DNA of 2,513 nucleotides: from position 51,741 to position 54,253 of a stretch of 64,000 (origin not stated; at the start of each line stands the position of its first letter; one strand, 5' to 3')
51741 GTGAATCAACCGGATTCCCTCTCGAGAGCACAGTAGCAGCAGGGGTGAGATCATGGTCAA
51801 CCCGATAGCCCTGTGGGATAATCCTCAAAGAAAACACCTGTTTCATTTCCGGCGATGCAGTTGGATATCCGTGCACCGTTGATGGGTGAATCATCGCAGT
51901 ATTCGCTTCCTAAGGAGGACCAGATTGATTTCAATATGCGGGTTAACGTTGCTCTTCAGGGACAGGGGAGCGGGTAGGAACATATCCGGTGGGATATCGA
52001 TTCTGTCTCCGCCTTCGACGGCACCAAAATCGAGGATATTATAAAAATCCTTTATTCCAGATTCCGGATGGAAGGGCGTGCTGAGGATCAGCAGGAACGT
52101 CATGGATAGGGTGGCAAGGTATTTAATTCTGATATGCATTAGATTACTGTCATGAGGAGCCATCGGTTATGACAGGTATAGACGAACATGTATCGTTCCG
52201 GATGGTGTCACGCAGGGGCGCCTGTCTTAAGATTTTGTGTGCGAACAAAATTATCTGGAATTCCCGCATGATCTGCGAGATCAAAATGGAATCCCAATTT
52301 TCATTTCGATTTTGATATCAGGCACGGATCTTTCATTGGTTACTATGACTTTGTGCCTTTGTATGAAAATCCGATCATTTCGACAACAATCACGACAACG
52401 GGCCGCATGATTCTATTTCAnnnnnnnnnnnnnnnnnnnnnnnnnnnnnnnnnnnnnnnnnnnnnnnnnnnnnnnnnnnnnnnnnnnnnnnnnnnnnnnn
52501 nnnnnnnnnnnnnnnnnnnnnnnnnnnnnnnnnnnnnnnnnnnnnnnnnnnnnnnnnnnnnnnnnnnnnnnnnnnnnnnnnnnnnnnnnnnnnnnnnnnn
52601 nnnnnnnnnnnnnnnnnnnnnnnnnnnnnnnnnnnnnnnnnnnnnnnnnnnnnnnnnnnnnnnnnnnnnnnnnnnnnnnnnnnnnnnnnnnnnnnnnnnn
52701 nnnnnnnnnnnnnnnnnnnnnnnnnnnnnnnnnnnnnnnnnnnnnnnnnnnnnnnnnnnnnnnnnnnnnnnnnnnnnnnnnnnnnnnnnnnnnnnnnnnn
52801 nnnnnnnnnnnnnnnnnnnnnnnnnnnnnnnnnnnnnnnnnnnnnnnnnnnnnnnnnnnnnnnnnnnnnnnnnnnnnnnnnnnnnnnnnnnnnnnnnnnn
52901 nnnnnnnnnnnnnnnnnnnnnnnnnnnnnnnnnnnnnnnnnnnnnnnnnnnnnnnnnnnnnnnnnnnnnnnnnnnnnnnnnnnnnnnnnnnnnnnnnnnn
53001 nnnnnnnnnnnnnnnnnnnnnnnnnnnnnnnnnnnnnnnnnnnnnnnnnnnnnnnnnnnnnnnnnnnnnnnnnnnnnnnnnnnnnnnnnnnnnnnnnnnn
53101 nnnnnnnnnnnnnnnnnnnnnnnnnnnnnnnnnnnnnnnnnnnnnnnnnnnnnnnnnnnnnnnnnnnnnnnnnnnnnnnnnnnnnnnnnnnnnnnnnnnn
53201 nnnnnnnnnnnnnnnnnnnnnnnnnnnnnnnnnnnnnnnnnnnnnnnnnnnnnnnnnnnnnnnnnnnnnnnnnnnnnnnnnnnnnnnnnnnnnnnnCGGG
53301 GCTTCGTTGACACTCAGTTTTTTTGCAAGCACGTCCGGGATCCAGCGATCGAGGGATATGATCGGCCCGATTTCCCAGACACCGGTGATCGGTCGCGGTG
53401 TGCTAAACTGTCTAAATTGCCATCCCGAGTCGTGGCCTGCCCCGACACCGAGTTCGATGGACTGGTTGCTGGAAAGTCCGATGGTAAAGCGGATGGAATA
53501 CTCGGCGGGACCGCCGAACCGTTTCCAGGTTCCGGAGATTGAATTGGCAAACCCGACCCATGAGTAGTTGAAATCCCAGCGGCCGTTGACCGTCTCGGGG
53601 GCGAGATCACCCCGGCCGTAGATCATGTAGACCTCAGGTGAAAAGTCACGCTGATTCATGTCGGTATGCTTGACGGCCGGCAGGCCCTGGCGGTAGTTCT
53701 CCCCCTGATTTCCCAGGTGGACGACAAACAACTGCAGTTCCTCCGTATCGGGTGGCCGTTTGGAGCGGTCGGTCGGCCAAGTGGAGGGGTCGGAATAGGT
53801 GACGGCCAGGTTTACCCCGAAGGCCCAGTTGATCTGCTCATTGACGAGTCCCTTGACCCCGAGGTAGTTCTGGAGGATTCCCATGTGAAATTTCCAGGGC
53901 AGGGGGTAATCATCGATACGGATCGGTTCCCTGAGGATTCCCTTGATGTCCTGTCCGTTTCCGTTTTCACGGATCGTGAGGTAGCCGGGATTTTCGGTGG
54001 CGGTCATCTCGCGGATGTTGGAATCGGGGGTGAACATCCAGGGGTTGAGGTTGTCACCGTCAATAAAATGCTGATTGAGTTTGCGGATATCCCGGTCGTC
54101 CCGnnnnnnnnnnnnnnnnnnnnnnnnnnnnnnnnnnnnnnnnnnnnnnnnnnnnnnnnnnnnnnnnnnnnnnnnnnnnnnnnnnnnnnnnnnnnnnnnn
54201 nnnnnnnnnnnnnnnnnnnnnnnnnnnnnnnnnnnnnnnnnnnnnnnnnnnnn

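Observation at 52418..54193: Family A copy 2: paralog on the opposite strand next to the SSF transporter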

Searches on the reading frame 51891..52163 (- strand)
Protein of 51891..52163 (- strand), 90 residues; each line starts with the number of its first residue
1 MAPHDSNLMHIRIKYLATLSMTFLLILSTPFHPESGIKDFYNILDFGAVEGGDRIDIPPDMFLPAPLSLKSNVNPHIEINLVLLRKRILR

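Call 8: search_protein_families(library=pfam, proteins=[window:51891-52163:-], max_evalue=0.01)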
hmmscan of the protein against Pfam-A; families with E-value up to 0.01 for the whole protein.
window:51891-52163:- (90 aa): 0 families

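Call 77: search_protein_families(library=pfam, proteins=[window:51891-52163:-], max_evalue=1)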
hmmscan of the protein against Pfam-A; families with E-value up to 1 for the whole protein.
window:51891-52163:- (90 aa): 0 families

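Call 78: find_homologous_proteins(query=window:51891-52163:-, max_evalue=0.01)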
Query window:51891-52163:- (90 aa): 3 proteins with E <= 0.01 among 4 candidates.
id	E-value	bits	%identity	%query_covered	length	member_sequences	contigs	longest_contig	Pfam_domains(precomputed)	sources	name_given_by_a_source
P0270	4.6e-52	191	99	100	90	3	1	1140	-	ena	-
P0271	4.9e-32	127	64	90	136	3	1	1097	-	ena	-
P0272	2.4e-16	77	74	59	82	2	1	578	-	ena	-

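Call 80: find_encoding_contigs(protein=P0271, flank=3000, max_places=2)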
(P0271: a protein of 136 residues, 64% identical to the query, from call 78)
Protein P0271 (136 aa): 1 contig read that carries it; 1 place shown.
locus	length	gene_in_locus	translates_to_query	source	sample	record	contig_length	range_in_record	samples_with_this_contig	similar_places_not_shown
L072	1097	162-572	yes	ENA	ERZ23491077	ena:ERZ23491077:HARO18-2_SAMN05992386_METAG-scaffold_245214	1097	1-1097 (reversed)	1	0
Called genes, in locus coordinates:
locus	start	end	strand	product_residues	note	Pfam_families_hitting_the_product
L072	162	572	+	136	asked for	-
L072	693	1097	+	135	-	?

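Call 81: search_solved_structures(query=P0271, max_evalue=10, show_alignments=1)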
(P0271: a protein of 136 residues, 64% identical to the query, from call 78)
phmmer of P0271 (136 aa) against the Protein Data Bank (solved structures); distinct sequences matched with E-value up to 10: 16.
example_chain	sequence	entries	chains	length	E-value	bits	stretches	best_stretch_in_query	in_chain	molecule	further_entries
5olp_A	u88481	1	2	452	5.3e-12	49.3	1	38-104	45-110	Pectate lyase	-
2uve_A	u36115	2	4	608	2e-10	44.2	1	22-110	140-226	EXOPOLYGALACTURONASE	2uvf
3jur_A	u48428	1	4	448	9.8e-10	42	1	38-97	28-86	Exo-poly-alpha-D-galacturonosidase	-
3zpp_A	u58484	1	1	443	0.00016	25.1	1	35-102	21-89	CELL WALL SURFACE ANCHOR FAMILY PROTEIN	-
4mr0_A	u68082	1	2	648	0.00043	23.7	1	38-102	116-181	Plasmin and fibronectin-binding protein A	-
5lw3_A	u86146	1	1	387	0.00088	22.7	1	38-103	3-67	Poly(beta-D-mannuronate) C5 epimerase 6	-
1h80_A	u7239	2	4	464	0.0029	21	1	28-101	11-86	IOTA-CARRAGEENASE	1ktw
3lmw_A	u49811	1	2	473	0.0029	21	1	28-101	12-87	Iota-carrageenase, CgiA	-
4mxn_A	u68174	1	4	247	0.0034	20.8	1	38-113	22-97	Uncharacterized protein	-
2vbe_A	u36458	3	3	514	0.08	16.4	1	34-77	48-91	TAILSPIKE-PROTEIN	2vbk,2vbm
4urr_A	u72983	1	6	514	0.085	16.3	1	34-77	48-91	BIFUNCTIONAL TAIL PROTEIN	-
7sg7_A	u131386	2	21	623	0.11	15.9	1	34-77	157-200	Gene 14 protein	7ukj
2l80_A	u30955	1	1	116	0.15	15.4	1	68-117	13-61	Ubiquitin carboxyl-terminal hydrolase 13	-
1prr_A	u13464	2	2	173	0.23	14.9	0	66-86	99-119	DEVELOPMENT-SPECIFIC PROTEIN S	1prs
2pyg_A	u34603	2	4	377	0.51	13.7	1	38-81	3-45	Poly(beta-D-mannuronate) C5 epimerase 4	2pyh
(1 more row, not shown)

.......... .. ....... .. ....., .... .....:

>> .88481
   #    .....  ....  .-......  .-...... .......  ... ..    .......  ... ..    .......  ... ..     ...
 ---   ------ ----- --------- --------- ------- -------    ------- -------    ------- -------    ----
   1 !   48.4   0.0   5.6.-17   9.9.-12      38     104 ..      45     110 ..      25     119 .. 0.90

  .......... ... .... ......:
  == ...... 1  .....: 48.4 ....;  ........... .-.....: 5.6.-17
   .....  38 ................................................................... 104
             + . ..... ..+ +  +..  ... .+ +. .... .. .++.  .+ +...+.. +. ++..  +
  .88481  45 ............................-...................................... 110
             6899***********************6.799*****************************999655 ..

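Call 82: search_protein_families(library=pfam, proteins=[P0271, L072:693-1097:+], max_evalue=10)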
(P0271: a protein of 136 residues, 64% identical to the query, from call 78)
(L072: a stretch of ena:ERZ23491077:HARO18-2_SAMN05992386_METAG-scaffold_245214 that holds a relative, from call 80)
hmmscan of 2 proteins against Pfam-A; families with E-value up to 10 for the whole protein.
P0271 (136 aa): 3 families
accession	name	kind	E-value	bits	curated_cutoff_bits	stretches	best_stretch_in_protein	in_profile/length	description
PF12708.12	Pect-lyase_RHGA_epim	-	4.7e-05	23.7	27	1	38-93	2-58/213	Rhamnogalacturonase A/epimerase, pectate lyase-like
PF21691.2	LDL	-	0.022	15.3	27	1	50-74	39-63/76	Alpha-galactosyl binding lectin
PF23478.1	YKL104W-A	-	0.087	13.5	27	1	87-127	37-77/84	YKL104W-A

L072:693-1097:+ (135 aa): 1 family
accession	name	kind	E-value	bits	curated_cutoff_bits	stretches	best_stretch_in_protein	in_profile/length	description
PF00474.23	SSF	-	7.6e-09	35.4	22.8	1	39-125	6-94/406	Sodium:solute symporter family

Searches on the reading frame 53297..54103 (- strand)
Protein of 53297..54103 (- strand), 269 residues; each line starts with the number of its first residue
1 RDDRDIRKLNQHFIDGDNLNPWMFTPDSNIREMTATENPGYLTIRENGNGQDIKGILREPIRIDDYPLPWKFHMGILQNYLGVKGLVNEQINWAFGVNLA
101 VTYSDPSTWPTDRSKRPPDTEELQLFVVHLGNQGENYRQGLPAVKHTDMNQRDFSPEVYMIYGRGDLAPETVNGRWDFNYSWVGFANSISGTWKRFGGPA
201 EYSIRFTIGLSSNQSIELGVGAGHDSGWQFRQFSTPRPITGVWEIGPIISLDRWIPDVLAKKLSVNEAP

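Call 66: search_solved_structures(query=A3, max_evalue=10)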
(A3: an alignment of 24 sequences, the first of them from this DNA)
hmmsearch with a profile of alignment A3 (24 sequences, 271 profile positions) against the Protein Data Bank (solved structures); distinct sequences matched with E-value up to 10: 0.

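Call 71: predict_structure(alignment_id=A3)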
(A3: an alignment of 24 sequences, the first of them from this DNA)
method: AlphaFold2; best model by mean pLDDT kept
length: 269 residues; sequences in the alignment: 24
mean_pLDDT: 82.8   pTM: 0.85
mean pLDDT of the five models: 82.8, 81.1, 79.3, 79.2, 76.7
residues with pLDDT >= 90: 121; 70-90: 93; 50-70: 46; < 50: 9
segments of 3 or more residues with pLDDT < 50: 189-194
pLDDT, mean of each block of 10 residues (from residue 1): 79 85 93 90 87 94 93 86 61 89 97 94 92 54 70 74 94 81 55 59 90 95 79 96 95 79 72
secondary structure, 60 per line:
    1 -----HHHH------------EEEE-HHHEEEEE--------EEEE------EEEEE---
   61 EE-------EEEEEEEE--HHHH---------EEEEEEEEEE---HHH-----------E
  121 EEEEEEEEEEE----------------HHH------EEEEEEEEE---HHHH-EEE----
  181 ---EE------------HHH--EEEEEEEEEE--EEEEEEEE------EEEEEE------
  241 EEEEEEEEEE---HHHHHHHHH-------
elements in order: H6-9 E22-25 E30-34 E43-46 E53-57 E70-77 H80-83 E93-102 E120-131 E157-165 H169-172 E174-176 E203-212 E215-222 E229-234 E241-250 H254-262

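Call 73: fold_search(model_id=the predicted structure, library=pdb)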
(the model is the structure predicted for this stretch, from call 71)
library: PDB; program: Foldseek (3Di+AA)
matches with E <= 10: 417; with E <= 0.001: 0
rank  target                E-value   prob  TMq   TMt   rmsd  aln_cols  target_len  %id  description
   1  6hy3                  9.9e-03  0.60  0.29  0.29  12.7       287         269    9  Three-dimensional structure of AgaC from Zobellia galactanivorans (released 2019-03-13)
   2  6er4_A                2.1e-02  0.12  0.14  0.19  19.7       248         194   11  Ruminococcus gnavus IT-sialidase CBM40 bound to alpha2,6 sialyllactose (released 2018-05-02)
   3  2ifr_A                2.3e-02  0.63  0.22  0.26   7.6       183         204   10  Crystal structure of Scytalido-glutamic peptidase with a peptide based transition state analog (released 2006-10-03)
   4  5gmt_A                2.7e-02  0.54  0.32  0.32  11.5       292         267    8  Crystal structure of the marine PL-14 alginate lyase from Aplysia kurodai (released 2017-01-04)
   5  1uzz_C                2.9e-02  0.66  0.32  0.35   9.8       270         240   10  Erythrina cristagalli bound to N-linked oligosaccharide and lactose (released 2004-06-22)
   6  8j67_C                3.2e-02  0.15  0.18  0.23  14.2       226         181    8  Crystal structure of Toxoplasma gondii M2AP (released 2023-08-30)
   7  3juu_A                3.4e-02  0.77  0.35  0.35  11.8       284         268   10  Crystal structure of porphyranase B (PorB) from Zobellia galactanivorans (released 2010-04-07)
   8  2zyl                  4.6e-02  0.16  0.15  0.12  16.1       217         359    6  Crystal structure of 3-ketosteroid-9-alpha-hydroxylase (KshA) from M. tuberculosis (released 2009-03-03)
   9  4yg6_A                5.1e-02  0.16  0.19  0.27  16.3       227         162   10  Structural basis of glycan recognition in neonate-specific rotaviruses (released 2015-09-30)
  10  1s2b                  5.7e-02  0.47  0.22  0.27   7.3       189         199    8  Structure of SCP-B the first member of the Eqolisin family of Peptidases to have its structure determined (released 2004-04-27)
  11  1sbe_A                7.6e-02  0.33  0.30  0.33  10.5       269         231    8  SOYBEAN AGGLUTININ FROM GLYCINE MAX (released 1998-04-22)
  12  6er3_A                8.0e-02  0.05  0.11  0.15  19.6       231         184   10  Ruminococcus gnavus IT-sialidase CBM40 bound to alpha2,3 sialyllactose (released 2018-05-02)
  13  2ifw_A                9.0e-02  0.33  0.22  0.27  15.3       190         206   10  Crystal structure of scytalido-glutamic peptidase with a transition state analog inhibitor (released 2006-10-03)
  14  4yfw_A                9.0e-02  0.14  0.19  0.26  15.9       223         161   10  Structural basis of glycan recognition in neonate-specific rotaviruses (released 2015-09-30)
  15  6er4_B                9.0e-02  0.09  0.15  0.20  17.6       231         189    9  Ruminococcus gnavus IT-sialidase CBM40 bound to alpha2,6 sialyllactose (released 2018-05-02)
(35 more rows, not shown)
